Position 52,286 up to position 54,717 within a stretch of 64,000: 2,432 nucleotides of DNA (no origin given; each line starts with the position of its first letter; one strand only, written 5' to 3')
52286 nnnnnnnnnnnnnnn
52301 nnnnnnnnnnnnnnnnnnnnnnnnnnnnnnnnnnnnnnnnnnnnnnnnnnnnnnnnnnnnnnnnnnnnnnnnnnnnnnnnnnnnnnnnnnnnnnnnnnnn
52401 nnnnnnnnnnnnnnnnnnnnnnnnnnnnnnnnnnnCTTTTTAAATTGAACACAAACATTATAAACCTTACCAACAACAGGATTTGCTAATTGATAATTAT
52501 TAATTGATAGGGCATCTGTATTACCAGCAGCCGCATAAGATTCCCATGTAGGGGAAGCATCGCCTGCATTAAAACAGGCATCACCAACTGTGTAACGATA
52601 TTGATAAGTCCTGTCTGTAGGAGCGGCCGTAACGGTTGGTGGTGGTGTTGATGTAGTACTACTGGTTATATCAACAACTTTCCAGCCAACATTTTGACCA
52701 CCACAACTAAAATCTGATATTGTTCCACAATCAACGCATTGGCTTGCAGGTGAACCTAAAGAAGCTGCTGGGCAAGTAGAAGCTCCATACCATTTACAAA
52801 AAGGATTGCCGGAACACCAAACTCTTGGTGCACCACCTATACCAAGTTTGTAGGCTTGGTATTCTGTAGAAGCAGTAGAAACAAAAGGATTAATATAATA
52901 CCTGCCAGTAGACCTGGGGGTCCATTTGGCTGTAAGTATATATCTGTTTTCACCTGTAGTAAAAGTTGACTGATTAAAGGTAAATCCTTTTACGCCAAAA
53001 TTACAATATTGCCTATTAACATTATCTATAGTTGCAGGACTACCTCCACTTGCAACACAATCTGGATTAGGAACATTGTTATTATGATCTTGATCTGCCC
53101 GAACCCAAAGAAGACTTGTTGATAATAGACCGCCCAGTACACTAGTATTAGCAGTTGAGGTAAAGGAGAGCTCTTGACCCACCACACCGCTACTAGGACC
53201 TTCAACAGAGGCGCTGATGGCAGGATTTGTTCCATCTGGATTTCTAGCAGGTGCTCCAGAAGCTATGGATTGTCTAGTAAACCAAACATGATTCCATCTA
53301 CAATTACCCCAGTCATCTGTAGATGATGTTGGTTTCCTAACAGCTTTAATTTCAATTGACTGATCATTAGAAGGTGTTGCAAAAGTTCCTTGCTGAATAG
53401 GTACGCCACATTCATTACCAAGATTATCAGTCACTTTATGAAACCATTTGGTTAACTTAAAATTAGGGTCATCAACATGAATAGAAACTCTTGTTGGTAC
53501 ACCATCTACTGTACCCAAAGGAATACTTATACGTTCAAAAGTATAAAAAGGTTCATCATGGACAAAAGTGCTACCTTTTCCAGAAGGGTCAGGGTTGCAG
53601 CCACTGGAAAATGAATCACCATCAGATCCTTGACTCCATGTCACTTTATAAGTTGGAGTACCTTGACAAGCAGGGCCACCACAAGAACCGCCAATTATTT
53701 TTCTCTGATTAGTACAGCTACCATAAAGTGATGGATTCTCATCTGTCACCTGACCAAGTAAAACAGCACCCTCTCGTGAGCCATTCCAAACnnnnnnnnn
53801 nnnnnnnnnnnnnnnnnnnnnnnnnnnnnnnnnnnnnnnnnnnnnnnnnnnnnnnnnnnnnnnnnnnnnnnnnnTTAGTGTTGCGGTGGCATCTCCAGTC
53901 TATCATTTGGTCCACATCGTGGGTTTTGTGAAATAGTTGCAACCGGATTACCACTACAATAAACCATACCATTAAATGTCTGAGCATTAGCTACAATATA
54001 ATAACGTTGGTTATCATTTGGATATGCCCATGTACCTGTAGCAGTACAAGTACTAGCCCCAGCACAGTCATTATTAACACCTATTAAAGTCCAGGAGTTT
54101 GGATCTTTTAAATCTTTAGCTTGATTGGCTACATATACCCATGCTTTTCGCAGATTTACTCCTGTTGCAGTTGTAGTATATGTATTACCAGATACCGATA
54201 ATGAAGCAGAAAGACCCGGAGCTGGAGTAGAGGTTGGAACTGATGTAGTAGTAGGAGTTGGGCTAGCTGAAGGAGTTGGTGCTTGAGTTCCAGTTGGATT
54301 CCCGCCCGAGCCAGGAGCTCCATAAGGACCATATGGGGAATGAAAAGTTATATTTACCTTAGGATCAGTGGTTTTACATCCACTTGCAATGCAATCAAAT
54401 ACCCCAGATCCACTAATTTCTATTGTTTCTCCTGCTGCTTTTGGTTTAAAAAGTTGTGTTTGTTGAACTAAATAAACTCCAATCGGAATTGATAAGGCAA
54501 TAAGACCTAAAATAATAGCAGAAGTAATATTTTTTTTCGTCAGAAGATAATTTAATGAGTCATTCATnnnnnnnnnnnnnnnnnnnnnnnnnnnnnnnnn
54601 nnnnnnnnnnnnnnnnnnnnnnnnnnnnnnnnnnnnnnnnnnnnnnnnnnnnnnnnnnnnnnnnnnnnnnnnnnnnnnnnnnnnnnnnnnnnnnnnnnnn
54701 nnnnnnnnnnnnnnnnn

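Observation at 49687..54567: Minus-strand operon of secreted or anchored proteins: cohesin-like pair, Cys-rich giant, and paralogs sharing a novel N-terminal anchor motif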

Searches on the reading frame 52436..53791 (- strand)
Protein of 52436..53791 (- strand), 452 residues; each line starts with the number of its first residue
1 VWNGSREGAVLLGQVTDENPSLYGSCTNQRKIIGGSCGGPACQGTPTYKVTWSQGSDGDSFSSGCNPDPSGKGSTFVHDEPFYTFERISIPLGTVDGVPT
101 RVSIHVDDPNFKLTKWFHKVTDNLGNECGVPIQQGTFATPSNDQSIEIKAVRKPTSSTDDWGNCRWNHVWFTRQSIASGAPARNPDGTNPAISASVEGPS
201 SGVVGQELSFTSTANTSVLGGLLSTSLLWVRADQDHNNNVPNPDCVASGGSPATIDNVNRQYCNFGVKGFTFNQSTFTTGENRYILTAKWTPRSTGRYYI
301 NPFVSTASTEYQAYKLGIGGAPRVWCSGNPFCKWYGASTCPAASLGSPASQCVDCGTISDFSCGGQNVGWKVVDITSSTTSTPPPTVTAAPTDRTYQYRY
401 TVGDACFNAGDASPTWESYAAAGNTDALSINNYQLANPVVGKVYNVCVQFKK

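Call 77: predict_structure(alignment_id=A6)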
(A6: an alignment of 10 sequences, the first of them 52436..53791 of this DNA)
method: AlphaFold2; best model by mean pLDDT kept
length: 452 residues; sequences in the alignment: 10
mean_pLDDT: 49.1   pTM: 0.39
mean pLDDT of the five models: 49.1, 48.2, 47.2, 47.2, 46.8
residues with pLDDT >= 90: 10; 70-90: 97; 50-70: 66; < 50: 279
segments of 3 or more residues with pLDDT < 50: 1-190, 235-238, 248-259, 312-314, 318-367, 381-393, 423-425
pLDDT, mean of each block of 10 residues (from residue 1): 27 29 32 32 35 30 32 31 34 34 37 32 29 26 32 37 28 28 36 76 90 74 74 55 55 43 74 54 84 84 61 48 42 36 33 34 43 77 42 67 74 74 56 70 83 76
secondary structure, 60 per line:
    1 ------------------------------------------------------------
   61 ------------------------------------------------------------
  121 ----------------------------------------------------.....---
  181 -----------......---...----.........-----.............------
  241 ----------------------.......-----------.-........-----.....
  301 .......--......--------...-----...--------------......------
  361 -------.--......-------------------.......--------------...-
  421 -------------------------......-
elements in order: H173-177 E192-197 E201-203 E208-216 E222-231 E263-269 E283-290 E296-307 H310-315 E324-326 E332-334 E352-354 E371-376 E396-402 E417-419 E446-451

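Call 79: fold_search(model_id=the predicted structure, library=pdb)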
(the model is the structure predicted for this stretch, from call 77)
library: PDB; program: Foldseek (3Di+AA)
matches with E <= 10: 1994; with E <= 0.001: 26
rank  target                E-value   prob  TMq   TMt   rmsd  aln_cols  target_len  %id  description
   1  3idu_B                1.5e-04  1.00  0.14  0.50   3.9       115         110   16  Crystal Structure of the CARDB domain of the PF1109 protein in complex with di-metal ions from Pyrococcus furiosus, No (released 2009-08-04)
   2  3idu_A                1.5e-04  1.00  0.15  0.49   5.5       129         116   15  Crystal Structure of the CARDB domain of the PF1109 protein in complex with di-metal ions from Pyrococcus furiosus, No (released 2009-08-04)
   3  9mhe_D                3.6e-04  0.99  0.14  0.39   8.6       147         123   14  Native tagless Lassa virus spike complex bound to ARN-75039 at pH 8.0 (released 2025-08-27)
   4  9bnk_H                4.1e-04  0.99  0.17  0.41   9.6       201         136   12  Cryo-EM structure of rhesus antibody V031-a.01 in complex with HIV-1 Env BG505 DS-SOSIP (released 2025-05-07)
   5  8vcr_D                4.1e-04  0.99  0.14  0.37   8.9       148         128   17  SARS-CoV-2 Spike S2 bound to Fab 54043-5 (released 2024-07-31)
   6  6knm_A                4.1e-04  0.99  0.13  0.35  10.8       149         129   13  Apelin receptor in complex with single domain antibody (released 2020-01-29)
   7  9hh9_E                4.8e-04  1.00  0.14  0.41   8.6       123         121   15  Cryo-EM structure of VSV-Indiana glycoprotein (MUDD-SUMMERS strain) in its pre-fusion conformation in complex with 8G5 (released 2025-10-22)
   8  9dd6_H                4.8e-04  1.00  0.13  0.40   7.4       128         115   14  Cryo-EM structure of neutralizing murine antibody WS.HSV-1.24 in complex with HSV-1 glycoprotein B trimer gB-Ecto.516P (released 2025-09-10)
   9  6w4s_H                4.8e-04  0.99  0.13  0.39   9.2       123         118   15  Structure of apo human ferroportin in lipid nanodisc (released 2020-09-09)
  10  7nxx_B                4.8e-04  0.99  0.15  0.37   9.5       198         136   12  Structure of Superoxide Dismutase 1 (SOD1) in complex with nanobody 2 (Nb2). (released 2022-09-28)
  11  9dsi_H                5.4e-04  0.98  0.15  0.26  12.6       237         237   13  Crystal structure of the cow antibody 99 (released 2026-04-08)
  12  9bdf_E                5.4e-04  0.97  0.14  0.36   7.1       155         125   15  Influenza A virus Hemagglutinin H3/Darwin/6/2021 in complex with Fab ADI-85666 (released 2024-11-13)
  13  7ur6_D                5.4e-04  0.97  0.14  0.35   9.6       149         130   14  Cryo-EM structure of SHIV-elicited, FP-directed Rhesus Fab RM6561.DH1021.14 in complex with stabilized HIV-1 Env Ce117 (released 2023-04-26)
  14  6h3u_H                6.4e-04  1.00  0.14  0.41   8.6       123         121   15  Schmallenberg Virus Glycoprotein Gc Head Domain in Complex with scFv 4B6 (released 2019-02-27)
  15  9gcn_A                6.4e-04  1.00  0.16  0.46   6.2       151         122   14  Co-crystal VHH (TPL1158_01_C09) - alpha-cobratoxin (Naja kaouthia) (released 2025-08-06)
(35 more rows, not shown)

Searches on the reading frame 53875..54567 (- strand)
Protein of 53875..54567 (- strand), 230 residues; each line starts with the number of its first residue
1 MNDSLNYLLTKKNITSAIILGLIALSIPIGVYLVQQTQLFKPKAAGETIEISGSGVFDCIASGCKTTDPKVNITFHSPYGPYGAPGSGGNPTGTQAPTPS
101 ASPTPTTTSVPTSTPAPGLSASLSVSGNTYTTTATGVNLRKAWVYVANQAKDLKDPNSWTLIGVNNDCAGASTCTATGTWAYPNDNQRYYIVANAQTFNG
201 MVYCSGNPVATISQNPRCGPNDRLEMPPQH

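Call 3: search_protein_families(library=pfam, proteins=[window:53875-54567:-], max_evalue=1)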
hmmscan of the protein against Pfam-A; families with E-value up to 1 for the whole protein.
window:53875-54567:- (230 aa): 0 families

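Call 4: search_protein_families(library=ncbifam, proteins=[window:53875-54567:-], max_evalue=1)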
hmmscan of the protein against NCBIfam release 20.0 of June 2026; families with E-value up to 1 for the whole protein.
window:53875-54567:- (230 aa): 2 families
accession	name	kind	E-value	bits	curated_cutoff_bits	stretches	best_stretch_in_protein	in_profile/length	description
NF052345.1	S_layer_anammox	exception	0.028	11.7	1400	1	92-221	1285-1412/1596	Kustd1514 family S-layer glycoprotein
NF011520.0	PRK14959.1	equivalog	0.078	11.4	798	1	16-138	348-449/624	DNA polymerase III subunits gamma and tau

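Call 7: find_homologous_proteins(query=window:53875-54567:-, max_evalue=0.01)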
Query window:53875-54567:- (230 aa): 2 proteins with E <= 0.01 among 1207 candidates.
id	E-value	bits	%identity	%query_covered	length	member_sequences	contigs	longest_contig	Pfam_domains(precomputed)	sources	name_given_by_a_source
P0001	1.9e-150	517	100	100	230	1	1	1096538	-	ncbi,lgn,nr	ncbi:MAG: hypothetical protein PHQ59_04630 [Candidatus Daviesbacteria bacterium]|nr:hypothetical pro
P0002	7.4e-89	315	61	100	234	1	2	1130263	-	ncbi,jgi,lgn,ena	ncbi:MAG: hypothetical protein WCV81_03825 [Microgenomates group bacterium]|jgi:hypothetical protein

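Call 10: find_encoding_contigs(protein=P0002, flank=10000, max_places=3)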
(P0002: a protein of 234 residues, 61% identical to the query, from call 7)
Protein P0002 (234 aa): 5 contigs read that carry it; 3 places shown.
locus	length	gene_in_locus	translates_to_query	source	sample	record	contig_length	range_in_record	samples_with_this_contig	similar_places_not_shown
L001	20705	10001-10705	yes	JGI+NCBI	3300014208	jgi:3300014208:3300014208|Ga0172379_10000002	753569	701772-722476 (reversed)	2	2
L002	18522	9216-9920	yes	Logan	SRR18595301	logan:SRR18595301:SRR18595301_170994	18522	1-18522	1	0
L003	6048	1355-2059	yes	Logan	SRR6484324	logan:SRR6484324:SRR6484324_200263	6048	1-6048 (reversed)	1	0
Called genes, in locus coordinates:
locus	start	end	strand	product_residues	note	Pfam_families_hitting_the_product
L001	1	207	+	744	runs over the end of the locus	PF00512:HisKA, PF02518:HATPase_c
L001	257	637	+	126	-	PF00072:Response_reg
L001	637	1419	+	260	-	PF00849:PseudoU_synth_2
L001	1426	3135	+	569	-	PF00999:Na_H_Exchanger, PF02254:TrkA_N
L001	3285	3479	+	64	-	-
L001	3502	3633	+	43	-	-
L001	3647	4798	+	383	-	PF13399:LytR_C (faint)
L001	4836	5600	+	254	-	-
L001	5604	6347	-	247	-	PF13431:TPR_17 (faint), PF00515:TPR_1 (weak), PF07719:TPR_2 (weak), PF13181:TPR_8 (weak)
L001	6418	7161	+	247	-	PF20772:TACO1_YebC_N, PF01709:Transcrip_reg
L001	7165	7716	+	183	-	PF02075:RuvC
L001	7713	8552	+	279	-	PF18900:DUF5656 (weak)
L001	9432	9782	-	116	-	PF05635:23S_rRNA_IVP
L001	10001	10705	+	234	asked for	-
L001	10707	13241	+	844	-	-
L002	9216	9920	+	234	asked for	-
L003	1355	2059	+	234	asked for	-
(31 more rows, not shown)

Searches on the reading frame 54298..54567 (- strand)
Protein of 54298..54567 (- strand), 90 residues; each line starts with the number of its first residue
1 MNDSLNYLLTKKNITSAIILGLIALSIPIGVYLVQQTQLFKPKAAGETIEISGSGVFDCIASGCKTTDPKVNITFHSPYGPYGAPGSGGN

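Call 23: search_protein_representatives(alignment_id=A1)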
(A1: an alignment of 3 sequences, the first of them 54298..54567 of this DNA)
Query: 3 sequences, 86 profile positions. Proteins with E-value up to 0.001 (for the whole library): 654; up to 1e-10: 178; up to 1e-30: 2. The best 150 are listed.
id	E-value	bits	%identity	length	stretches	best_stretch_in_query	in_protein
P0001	1.0e-41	157.0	-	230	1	1-86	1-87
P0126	3.5e-34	132.8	-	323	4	1-85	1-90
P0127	1.8e-30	120.9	-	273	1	1-86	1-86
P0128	2.4e-26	107.7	-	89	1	1-80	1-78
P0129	7.8e-22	93.2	-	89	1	6-80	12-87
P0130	1.5e-21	92.3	-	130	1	1-84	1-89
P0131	1.6e-21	92.2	-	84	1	1-77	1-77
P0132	1.7e-21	92.1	-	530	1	1-84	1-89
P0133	2.6e-21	91.6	-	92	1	1-79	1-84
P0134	3.4e-21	91.2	-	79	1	6-80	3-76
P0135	4.6e-21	90.8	-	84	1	1-81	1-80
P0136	6.0e-21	90.4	-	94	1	1-85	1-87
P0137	6.6e-21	90.3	-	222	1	4-83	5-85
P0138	8.2e-21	90.0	-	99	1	6-85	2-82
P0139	9.0e-21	89.8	-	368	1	3-84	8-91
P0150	4.1e-19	84.5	-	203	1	1-86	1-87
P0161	4.6e-18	81.2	-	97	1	9-84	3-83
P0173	9.0e-17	77.0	-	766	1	2-80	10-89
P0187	2.4e-15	72.5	-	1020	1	3-81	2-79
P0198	1.3e-14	70.1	-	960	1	1-85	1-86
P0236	5.6e-13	64.9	-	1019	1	6-84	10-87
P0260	5.1e-12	61.8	-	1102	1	1-79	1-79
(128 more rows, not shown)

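Call 32: search_protein_families(library=pfam, alignment_id=A2, max_evalue=0.01)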
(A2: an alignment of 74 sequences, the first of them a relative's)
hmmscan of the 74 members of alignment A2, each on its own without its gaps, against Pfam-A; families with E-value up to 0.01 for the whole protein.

A. member 1, P0126 (323 aa): 0 families

B. families by the number of members that match (of 74 scanned): 31 families (the first 25 are shown)
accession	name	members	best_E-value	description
PF00404.24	Dockerin_1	20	1.1e-08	Dockerin type I domain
PF13620.12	CarboxypepD_reg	4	4.3e-08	Carboxypeptidase regulatory-like domain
PF00041.27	fn3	2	9.8e-10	Fibronectin type III domain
PF01833.30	TIG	2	2.6e-06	IPT/TIG domain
PF13715.12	CarbopepD_reg_2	2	0.0057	CarboxypepD_reg-like domain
PF07588.17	DUF1554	1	5.1e-10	Protein of unknown function (DUF1554)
PF17210.9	SdrD_B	1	1e-08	SdrD B-like domain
PF06482.17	Endostatin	1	1e-07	Collagenase NC10 and Endostatin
PF00150.24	Cellulase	1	9.2e-07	Cellulase (glycosyl hydrolase family 5)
PF25059.1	FN3_DSCAM-DSCAML_C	1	0.0001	DSCAM/DSCAML C-terminal Fn3-like domain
PF00630.25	Filamin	1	0.00011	Filamin/ABP280 repeat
PF00801.26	PKD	1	0.00018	PKD domain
PF05048.19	NosD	1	0.00035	Periplasmic copper-binding protein (NosD)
PF11790.14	Glyco_hydro_cc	1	0.00038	Glycosyl hydrolase catalytic core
PF12708.12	Pect-lyase_RHGA_epim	1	0.00044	Rhamnogalacturonase A/epimerase, pectate lyase-like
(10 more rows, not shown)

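Call 49: list_cluster_members(proteins=[P0129, P0131, P0136, P0150, P0173, P0187, P0198, P0236, P0260, P0161])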
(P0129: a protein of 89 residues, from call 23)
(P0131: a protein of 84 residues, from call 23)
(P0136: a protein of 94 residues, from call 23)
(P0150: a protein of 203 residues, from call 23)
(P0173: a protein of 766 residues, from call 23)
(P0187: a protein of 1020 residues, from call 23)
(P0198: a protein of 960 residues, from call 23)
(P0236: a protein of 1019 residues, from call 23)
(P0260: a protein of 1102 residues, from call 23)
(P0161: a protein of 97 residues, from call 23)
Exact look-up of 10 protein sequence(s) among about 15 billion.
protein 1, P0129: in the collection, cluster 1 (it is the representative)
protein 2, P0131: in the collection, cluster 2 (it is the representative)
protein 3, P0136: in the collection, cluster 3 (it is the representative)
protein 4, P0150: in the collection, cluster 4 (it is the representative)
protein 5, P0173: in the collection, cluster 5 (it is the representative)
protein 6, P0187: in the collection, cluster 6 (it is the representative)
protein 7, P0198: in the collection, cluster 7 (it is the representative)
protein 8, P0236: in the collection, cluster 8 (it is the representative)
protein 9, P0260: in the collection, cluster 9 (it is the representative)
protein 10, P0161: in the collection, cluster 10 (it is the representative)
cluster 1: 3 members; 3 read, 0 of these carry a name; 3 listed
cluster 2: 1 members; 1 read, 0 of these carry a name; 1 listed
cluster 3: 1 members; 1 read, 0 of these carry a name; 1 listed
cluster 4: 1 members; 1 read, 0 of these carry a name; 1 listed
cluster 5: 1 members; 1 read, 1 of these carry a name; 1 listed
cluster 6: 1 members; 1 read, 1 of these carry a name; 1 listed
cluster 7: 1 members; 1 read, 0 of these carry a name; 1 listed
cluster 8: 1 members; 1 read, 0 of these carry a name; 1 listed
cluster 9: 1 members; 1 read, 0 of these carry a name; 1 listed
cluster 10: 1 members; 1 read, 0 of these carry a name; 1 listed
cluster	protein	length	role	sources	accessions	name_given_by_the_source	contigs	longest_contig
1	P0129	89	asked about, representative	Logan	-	-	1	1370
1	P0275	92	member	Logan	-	-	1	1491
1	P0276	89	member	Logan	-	-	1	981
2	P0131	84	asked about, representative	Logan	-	-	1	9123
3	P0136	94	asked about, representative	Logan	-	-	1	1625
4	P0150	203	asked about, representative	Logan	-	-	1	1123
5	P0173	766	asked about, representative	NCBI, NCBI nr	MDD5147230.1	MAG: IPT/TIG domain-containing protein [Candidatus Daviesbacteria bacterium] | IPT/TIG domain-containing protein [Candidatus Daviesbacteria bacterium]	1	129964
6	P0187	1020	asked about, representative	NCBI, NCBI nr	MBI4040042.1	IPT/TIG domain-containing protein [Candidatus Daviesbacteria bacterium]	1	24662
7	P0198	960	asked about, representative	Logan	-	-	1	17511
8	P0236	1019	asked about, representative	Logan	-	-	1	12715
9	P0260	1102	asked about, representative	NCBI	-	-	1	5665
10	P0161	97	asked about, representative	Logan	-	-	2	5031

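Call 84: find_encoding_contigs(protein=P0187, flank=10000, max_places=1)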
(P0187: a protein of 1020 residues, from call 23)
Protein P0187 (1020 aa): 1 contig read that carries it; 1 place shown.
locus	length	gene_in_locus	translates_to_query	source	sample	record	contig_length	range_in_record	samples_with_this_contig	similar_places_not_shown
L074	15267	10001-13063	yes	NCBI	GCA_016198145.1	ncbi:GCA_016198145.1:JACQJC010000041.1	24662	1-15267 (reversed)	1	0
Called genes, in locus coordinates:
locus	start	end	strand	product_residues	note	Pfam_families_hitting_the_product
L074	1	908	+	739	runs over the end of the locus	PF16927:HisKA_7TM, PF00512:HisKA, PF02518:HATPase_c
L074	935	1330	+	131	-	PF00072:Response_reg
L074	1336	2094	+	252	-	PF00849:PseudoU_synth_2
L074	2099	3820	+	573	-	PF00999:Na_H_Exchanger, PF02254:TrkA_N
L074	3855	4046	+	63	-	-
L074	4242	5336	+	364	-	PF13399:LytR_C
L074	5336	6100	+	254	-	-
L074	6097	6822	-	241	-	PF07719:TPR_2 (faint)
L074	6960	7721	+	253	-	PF20772:TACO1_YebC_N, PF01709:Transcrip_reg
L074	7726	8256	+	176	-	PF02075:RuvC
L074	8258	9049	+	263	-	PF18900:DUF5656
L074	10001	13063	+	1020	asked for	PF01833:TIG (weak), PF00404:Dockerin_1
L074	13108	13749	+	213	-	PF00963:Cohesin (weak)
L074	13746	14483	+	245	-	PF00963:Cohesin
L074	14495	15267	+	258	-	PF02899:Phage_int_SAM_1, PF13102:Phage_int_SAM_5, PF13495:Phage_int_SAM_4 (weak), PF00589:Phage_integrase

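Call 85: find_encoding_contigs(protein=P0198, flank=10000, max_places=1)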
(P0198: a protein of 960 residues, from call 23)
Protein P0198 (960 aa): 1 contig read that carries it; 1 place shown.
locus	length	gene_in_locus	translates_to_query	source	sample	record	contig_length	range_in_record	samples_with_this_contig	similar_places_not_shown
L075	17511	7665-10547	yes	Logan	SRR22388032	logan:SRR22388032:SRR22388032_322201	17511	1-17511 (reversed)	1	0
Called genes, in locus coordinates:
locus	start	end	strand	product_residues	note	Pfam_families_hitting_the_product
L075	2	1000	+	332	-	?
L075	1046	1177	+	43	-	-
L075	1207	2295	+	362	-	PF13399:LytR_C (weak)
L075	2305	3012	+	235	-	-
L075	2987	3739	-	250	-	PF13431:TPR_17 (faint), PF00515:TPR_1 (weak), PF07719:TPR_2 (weak), PF13181:TPR_8 (weak), PF13414:TPR_11 (weak)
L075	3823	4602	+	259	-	PF20772:TACO1_YebC_N, PF01709:Transcrip_reg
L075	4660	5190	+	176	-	PF02075:RuvC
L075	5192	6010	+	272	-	PF18900:DUF5656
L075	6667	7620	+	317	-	PF02899:Phage_int_SAM_1 (weak), PF00589:Phage_integrase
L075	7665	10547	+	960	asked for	PF13620:CarboxypepD_reg (weak)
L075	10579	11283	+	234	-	PF00963:Cohesin (weak)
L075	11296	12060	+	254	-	PF00963:Cohesin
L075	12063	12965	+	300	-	PF02899:Phage_int_SAM_1, PF00589:Phage_integrase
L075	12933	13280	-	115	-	PF04020:Phage_holin_4_2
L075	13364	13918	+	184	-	-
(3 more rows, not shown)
